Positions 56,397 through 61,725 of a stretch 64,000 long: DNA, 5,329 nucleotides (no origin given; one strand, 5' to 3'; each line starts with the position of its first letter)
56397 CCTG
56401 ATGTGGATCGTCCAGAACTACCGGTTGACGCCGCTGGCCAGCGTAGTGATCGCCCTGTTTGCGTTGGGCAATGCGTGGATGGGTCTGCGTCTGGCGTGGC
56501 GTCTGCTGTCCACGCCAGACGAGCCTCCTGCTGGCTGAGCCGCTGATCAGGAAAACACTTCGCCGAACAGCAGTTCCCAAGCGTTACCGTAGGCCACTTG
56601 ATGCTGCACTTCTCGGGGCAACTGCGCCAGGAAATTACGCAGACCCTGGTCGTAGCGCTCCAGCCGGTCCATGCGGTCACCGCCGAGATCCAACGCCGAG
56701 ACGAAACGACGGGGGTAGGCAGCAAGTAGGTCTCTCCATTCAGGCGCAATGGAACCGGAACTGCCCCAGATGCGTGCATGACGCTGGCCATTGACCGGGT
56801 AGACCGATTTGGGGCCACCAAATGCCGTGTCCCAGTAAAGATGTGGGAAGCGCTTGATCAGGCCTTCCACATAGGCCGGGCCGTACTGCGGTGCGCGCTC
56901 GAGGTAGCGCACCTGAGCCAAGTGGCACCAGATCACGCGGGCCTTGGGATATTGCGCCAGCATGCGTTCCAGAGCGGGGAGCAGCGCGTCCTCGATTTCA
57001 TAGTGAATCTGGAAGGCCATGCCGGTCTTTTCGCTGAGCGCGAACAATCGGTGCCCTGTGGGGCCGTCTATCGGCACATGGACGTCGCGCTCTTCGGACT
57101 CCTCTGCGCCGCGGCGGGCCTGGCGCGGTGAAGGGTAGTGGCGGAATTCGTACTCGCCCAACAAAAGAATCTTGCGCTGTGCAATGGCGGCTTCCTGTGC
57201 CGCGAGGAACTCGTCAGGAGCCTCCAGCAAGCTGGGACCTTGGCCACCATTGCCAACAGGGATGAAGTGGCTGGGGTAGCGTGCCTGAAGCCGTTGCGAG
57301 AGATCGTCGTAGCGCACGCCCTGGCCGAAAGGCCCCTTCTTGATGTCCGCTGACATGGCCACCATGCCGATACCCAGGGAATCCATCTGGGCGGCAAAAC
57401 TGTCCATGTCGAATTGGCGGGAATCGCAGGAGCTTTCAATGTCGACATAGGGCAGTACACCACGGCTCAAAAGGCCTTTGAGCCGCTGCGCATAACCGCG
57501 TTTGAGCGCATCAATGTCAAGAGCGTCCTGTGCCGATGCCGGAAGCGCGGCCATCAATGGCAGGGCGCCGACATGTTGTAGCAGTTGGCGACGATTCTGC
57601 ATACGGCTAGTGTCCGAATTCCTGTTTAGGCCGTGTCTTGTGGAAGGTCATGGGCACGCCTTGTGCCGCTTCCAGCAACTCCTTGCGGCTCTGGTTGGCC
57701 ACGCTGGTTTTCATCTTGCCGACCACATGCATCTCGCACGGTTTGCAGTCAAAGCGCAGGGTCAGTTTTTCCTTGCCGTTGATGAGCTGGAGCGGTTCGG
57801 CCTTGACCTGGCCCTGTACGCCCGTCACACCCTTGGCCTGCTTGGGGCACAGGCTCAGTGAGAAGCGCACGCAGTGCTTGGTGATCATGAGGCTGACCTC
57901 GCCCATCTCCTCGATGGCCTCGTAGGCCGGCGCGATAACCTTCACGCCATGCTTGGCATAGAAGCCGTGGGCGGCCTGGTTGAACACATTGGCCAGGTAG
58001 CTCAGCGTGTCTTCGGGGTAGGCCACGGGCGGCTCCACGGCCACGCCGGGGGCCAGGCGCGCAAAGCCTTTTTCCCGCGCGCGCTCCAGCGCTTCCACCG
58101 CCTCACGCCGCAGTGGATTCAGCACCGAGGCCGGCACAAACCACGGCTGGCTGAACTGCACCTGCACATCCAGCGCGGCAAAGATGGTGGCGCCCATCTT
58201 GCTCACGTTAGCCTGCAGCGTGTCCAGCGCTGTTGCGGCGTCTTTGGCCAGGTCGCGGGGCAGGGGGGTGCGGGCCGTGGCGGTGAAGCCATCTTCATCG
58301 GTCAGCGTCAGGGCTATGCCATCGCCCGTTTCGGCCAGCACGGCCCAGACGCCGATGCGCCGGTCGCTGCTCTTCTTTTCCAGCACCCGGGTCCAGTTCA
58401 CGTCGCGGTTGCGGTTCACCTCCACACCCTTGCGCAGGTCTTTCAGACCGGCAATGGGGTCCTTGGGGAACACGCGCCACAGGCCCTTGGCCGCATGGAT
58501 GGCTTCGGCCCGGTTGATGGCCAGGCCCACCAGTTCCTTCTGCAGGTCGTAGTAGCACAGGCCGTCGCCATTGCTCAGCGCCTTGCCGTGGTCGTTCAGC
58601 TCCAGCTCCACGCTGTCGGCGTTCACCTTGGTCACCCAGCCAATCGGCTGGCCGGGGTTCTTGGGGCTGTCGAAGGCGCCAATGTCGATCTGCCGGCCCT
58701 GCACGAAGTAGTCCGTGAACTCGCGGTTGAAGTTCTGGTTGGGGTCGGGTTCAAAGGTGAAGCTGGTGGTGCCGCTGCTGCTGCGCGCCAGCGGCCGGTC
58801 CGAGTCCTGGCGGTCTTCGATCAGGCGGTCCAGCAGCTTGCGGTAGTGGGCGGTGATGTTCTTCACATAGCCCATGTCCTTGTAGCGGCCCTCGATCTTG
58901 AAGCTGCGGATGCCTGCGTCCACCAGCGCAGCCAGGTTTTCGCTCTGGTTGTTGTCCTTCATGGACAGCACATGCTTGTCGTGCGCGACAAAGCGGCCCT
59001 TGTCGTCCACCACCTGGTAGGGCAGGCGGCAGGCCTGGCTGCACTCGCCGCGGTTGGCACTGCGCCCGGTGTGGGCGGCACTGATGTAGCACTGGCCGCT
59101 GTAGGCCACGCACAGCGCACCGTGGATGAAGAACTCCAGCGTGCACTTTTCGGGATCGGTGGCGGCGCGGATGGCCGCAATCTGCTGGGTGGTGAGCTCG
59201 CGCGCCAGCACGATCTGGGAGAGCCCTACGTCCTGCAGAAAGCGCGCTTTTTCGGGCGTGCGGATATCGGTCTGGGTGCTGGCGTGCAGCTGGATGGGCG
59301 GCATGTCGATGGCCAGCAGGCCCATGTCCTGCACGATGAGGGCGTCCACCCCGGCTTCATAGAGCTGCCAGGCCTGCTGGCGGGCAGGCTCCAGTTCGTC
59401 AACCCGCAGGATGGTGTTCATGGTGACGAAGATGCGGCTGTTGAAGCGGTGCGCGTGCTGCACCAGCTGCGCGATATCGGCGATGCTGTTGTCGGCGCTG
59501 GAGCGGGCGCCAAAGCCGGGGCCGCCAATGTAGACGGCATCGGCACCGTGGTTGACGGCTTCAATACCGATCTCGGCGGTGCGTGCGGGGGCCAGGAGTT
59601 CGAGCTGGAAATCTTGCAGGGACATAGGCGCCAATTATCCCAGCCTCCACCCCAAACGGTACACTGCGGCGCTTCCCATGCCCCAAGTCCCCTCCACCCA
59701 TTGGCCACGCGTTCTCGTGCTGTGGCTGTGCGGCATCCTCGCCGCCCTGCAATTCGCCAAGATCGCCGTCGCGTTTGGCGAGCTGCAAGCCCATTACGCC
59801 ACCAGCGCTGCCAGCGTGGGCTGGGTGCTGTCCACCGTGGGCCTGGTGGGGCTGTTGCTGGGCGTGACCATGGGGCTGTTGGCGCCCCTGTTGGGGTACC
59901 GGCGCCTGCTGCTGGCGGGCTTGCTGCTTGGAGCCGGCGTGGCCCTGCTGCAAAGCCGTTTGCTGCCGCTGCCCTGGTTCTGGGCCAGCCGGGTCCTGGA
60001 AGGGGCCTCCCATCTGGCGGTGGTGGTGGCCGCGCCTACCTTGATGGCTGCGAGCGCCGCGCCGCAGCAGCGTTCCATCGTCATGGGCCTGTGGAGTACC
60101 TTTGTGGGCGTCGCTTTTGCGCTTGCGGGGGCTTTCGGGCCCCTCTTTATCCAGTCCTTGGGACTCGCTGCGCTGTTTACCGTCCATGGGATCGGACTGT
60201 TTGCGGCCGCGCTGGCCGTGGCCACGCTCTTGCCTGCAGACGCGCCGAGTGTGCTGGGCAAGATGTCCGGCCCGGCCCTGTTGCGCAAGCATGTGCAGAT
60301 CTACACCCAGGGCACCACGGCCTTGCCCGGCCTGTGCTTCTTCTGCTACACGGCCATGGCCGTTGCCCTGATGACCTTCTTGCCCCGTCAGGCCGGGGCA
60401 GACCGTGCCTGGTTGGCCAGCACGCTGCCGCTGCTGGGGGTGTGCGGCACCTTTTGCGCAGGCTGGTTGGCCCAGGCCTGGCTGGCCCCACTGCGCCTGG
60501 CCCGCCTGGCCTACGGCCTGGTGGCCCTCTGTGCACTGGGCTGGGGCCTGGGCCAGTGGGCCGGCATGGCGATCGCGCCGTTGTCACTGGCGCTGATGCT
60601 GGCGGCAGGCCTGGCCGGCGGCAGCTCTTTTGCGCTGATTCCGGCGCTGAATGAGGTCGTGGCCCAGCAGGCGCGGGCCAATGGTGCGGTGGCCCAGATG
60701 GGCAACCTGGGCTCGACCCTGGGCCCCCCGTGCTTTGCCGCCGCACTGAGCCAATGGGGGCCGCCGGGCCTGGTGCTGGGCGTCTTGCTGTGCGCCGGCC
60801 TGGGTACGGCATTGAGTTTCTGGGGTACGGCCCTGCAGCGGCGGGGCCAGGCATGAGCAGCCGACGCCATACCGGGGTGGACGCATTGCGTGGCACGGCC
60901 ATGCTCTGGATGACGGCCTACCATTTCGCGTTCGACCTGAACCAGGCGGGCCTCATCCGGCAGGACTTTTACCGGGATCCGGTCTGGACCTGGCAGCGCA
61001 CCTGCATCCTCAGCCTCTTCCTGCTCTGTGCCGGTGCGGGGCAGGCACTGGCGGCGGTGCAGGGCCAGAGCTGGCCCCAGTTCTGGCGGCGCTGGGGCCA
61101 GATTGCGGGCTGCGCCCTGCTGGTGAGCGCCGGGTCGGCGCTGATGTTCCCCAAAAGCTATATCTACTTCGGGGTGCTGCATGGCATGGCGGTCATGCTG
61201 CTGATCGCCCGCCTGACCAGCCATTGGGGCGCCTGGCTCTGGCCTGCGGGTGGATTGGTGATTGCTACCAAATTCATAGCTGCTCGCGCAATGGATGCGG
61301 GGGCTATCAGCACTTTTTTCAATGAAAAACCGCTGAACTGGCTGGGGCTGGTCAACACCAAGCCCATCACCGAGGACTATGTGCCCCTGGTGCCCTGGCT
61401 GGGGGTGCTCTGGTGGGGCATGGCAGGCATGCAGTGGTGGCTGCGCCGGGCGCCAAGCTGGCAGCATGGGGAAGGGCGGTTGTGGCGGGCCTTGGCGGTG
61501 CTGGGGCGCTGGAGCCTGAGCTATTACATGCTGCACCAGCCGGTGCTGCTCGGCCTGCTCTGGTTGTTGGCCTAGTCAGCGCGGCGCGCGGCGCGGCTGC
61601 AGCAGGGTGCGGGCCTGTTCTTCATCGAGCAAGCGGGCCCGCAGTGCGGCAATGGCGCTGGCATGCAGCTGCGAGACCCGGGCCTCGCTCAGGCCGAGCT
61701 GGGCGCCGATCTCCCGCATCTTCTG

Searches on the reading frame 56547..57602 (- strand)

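Call 76: search_protein_families(library=pfam, proteins=[window:56547-57602:-], max_evalue=0.00001)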
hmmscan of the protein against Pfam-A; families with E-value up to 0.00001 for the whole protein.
window:56547-57602:- (351 aa): 1 family
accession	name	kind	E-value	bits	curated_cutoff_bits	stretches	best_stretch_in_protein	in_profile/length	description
PF04909.20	Amidohydro_2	-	1.9e-08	34.8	26.4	1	125-345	87-287/289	Amidohydrolase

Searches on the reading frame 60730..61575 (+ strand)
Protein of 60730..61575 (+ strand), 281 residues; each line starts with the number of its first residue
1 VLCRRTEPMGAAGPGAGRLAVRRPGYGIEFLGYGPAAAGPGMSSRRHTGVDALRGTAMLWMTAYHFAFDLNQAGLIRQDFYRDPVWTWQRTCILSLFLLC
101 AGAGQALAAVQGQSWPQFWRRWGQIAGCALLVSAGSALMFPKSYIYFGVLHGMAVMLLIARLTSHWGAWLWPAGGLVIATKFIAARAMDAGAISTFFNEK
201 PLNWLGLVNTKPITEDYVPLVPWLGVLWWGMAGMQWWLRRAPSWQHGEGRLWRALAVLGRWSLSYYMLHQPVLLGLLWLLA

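Call 9: search_protein_families(library=ncbifam, proteins=[window:60730-61575:+])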
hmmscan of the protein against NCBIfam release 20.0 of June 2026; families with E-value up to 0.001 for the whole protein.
window:60730-61575:+ (281 aa): 0 families

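Call 76: search_protein_families(library=pfam, proteins=[window:60730-61575:+], max_evalue=0.00001)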
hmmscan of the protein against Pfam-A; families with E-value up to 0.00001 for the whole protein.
window:60730-61575:+ (281 aa): 1 family
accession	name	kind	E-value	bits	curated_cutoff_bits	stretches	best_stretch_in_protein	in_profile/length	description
PF07786.18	HGSNAT_cat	-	6.5e-63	212.7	22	1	46-271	1-222/222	Heparan-alpha-glucosaminide N-acetyltransferase, catalytic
